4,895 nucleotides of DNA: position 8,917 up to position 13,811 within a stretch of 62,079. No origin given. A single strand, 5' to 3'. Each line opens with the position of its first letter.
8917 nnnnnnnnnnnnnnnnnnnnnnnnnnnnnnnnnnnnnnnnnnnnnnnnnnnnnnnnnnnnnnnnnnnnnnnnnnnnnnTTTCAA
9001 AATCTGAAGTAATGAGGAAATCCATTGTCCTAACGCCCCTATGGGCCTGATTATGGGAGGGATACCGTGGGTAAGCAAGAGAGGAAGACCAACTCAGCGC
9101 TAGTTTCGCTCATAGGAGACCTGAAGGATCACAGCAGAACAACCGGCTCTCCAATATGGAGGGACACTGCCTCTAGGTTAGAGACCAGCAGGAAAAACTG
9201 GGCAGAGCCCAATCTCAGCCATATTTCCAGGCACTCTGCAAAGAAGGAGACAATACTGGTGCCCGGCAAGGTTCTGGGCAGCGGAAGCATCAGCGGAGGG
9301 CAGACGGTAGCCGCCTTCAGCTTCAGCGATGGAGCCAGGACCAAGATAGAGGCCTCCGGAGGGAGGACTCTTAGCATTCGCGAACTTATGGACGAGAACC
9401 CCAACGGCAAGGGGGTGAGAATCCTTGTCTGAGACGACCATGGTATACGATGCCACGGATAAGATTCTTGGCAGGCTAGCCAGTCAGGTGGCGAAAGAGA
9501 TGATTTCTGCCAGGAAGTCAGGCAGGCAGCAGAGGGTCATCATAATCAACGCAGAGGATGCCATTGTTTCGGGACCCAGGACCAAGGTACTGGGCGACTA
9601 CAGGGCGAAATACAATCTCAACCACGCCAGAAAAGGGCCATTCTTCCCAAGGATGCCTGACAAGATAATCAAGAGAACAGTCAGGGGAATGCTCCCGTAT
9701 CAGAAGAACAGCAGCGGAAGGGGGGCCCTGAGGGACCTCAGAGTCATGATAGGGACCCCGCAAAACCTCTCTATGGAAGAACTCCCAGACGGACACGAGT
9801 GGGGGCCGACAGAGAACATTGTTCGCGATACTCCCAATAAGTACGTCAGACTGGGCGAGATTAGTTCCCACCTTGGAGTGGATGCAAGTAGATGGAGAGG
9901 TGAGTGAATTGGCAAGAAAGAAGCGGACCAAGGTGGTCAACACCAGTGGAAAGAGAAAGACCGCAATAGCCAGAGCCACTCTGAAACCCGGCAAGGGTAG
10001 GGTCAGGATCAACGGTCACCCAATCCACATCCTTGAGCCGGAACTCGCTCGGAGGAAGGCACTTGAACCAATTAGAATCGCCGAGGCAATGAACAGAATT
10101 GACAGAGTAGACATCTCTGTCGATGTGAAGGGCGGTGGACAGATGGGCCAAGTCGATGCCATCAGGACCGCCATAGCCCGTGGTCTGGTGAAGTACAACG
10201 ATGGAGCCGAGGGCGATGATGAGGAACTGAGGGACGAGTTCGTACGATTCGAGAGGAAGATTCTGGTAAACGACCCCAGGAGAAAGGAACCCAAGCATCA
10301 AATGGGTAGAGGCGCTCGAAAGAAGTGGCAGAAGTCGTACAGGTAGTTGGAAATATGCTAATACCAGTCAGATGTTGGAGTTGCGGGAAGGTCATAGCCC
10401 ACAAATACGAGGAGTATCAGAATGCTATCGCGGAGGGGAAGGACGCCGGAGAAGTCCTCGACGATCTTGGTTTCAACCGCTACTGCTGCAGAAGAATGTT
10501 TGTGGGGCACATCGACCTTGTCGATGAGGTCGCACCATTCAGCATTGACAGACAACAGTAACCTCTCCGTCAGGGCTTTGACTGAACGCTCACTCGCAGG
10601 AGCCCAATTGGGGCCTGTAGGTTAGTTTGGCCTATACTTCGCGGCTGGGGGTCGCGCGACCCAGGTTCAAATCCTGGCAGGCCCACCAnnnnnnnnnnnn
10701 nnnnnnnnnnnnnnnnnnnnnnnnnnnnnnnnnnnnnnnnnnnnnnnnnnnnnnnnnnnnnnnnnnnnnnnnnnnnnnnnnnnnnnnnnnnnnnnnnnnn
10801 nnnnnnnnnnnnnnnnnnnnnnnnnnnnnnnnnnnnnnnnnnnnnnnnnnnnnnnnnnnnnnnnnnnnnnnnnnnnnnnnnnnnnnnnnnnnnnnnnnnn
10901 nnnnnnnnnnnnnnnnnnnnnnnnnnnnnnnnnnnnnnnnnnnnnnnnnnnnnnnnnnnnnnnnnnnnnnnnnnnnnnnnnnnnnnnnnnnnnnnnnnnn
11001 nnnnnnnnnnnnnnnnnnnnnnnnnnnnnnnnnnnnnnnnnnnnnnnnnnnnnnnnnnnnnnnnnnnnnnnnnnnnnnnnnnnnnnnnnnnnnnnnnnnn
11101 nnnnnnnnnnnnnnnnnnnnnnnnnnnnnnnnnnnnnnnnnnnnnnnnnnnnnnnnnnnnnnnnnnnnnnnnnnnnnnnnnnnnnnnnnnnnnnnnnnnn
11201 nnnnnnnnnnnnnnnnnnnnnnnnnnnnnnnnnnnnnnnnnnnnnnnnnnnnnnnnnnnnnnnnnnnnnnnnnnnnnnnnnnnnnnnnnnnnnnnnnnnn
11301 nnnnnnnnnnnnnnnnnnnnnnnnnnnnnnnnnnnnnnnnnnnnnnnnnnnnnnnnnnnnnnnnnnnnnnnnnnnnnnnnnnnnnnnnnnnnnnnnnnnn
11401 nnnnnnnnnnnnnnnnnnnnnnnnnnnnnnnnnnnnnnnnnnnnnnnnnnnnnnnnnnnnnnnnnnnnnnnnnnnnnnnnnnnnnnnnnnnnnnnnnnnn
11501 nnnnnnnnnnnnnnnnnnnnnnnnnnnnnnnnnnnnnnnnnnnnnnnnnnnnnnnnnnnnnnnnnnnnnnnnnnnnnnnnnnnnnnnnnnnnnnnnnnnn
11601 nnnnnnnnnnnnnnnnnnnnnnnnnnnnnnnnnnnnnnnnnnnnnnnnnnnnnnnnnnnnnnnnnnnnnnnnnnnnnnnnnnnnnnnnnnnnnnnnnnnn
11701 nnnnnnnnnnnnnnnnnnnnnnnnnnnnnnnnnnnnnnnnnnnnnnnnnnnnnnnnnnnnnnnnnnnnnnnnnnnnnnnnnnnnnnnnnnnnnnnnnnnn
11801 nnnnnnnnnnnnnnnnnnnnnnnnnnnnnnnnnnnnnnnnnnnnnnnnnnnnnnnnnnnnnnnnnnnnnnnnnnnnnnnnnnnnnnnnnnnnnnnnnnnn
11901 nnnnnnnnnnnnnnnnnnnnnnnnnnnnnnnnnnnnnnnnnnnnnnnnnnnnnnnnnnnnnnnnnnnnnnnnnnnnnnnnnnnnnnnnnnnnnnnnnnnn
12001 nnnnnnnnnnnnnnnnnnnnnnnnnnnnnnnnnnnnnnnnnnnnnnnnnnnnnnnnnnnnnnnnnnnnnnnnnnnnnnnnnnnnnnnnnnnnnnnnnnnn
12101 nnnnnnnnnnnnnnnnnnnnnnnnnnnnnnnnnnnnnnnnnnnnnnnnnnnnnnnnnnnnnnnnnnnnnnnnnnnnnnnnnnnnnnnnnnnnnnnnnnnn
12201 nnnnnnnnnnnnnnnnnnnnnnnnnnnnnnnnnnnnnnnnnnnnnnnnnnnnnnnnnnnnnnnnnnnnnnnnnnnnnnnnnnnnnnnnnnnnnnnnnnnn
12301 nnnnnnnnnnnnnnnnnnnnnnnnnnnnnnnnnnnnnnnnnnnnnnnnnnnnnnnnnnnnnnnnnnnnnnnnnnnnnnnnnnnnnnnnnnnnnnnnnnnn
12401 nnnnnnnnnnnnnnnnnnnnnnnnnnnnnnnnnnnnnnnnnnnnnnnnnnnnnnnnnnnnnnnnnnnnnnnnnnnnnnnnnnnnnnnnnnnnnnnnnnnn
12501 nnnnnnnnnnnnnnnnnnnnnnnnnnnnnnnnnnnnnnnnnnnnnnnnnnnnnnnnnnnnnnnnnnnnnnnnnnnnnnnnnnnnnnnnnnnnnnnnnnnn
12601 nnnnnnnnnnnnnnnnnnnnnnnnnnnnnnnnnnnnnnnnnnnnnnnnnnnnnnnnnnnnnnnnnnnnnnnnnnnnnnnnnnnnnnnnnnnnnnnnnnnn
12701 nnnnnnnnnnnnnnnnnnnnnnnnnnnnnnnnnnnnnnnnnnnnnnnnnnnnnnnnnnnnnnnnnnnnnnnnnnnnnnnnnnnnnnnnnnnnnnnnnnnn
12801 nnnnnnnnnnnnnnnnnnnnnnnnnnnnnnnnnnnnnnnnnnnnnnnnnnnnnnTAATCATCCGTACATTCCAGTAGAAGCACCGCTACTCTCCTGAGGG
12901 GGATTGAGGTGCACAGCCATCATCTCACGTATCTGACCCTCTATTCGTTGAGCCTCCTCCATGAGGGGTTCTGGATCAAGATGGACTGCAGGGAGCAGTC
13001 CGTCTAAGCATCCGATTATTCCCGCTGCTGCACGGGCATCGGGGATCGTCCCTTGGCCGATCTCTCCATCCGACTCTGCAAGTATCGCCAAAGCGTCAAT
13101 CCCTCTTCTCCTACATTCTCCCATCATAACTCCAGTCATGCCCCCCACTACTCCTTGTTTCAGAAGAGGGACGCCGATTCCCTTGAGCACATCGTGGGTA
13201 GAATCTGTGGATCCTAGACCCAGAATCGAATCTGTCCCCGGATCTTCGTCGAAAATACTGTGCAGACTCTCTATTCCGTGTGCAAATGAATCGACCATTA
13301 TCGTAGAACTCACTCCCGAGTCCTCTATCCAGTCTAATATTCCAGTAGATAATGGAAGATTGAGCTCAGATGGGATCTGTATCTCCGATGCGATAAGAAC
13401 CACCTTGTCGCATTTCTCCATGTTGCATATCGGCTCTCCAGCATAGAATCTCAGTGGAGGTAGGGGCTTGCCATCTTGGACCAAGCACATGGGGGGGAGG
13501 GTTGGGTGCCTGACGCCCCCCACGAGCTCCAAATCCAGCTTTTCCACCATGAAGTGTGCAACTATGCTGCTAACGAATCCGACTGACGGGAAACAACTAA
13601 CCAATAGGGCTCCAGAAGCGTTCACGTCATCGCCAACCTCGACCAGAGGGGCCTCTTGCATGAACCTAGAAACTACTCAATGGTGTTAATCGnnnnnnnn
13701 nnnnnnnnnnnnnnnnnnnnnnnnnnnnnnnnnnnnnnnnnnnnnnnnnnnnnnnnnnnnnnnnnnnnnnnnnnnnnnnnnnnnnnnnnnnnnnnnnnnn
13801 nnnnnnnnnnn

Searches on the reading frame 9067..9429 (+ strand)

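Call 28: search_protein_families(library=pfam, proteins=[window:9067-9429:+], max_evalue=0.0001)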
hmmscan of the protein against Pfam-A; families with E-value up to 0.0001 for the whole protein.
window:9067-9429:+ (121 aa): 2 families
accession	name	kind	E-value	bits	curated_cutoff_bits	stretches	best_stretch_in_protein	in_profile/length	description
PF17135.9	Ribosomal_L18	-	1.6e-07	31.4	28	1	12-120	24-139/188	Ribosomal protein 60S L18 and 50S L18e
PF00828.25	Ribosomal_L27A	-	1e-05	26.3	21.5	1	67-100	37-70/72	Ribosomal proteins 50S-L15, 50S-L18e, 60S-L27A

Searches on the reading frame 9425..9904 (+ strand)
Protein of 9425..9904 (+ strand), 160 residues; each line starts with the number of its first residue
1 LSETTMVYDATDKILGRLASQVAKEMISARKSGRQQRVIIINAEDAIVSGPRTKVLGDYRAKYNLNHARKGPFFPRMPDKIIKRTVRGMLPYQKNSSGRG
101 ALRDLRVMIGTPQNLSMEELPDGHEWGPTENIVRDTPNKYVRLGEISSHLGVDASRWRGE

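Call 28: search_protein_families(library=pfam, proteins=[window:9425-9904:+], max_evalue=0.0001)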
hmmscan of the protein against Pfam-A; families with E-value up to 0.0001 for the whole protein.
window:9425-9904:+ (160 aa): 1 family
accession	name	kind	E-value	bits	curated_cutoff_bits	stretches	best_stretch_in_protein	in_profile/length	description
PF00572.24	Ribosomal_L13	-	5.6e-18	65.6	23.8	1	4-112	2-117/119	Ribosomal protein L13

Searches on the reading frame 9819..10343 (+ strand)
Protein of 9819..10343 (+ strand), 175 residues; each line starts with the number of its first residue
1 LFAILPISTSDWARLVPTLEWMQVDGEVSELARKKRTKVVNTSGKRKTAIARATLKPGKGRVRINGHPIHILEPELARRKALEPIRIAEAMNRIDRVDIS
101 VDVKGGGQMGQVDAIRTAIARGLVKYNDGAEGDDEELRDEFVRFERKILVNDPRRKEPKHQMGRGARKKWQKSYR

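Call 87: search_protein_families(library=pfam, proteins=[window:9819-10343:+], max_evalue=0.0001)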
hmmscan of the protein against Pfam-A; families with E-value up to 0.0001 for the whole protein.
window:9819-10343:+ (175 aa): 1 family
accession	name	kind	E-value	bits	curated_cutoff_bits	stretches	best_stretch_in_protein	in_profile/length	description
PF00380.25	Ribosomal_S9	-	3.4e-37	128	22.5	1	44-175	1-121/121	Ribosomal protein S9/S16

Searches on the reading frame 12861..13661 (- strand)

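Call 87: search_protein_families(library=pfam, proteins=[window:12861-13661:-], max_evalue=0.0001)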
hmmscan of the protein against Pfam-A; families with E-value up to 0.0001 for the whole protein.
window:12861-13661:- (267 aa): 1 family
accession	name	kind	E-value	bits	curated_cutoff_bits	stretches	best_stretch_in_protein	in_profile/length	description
PF09754.15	PAC2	-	5.7e-31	108.5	25.8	1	21-248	2-215/215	PAC2 family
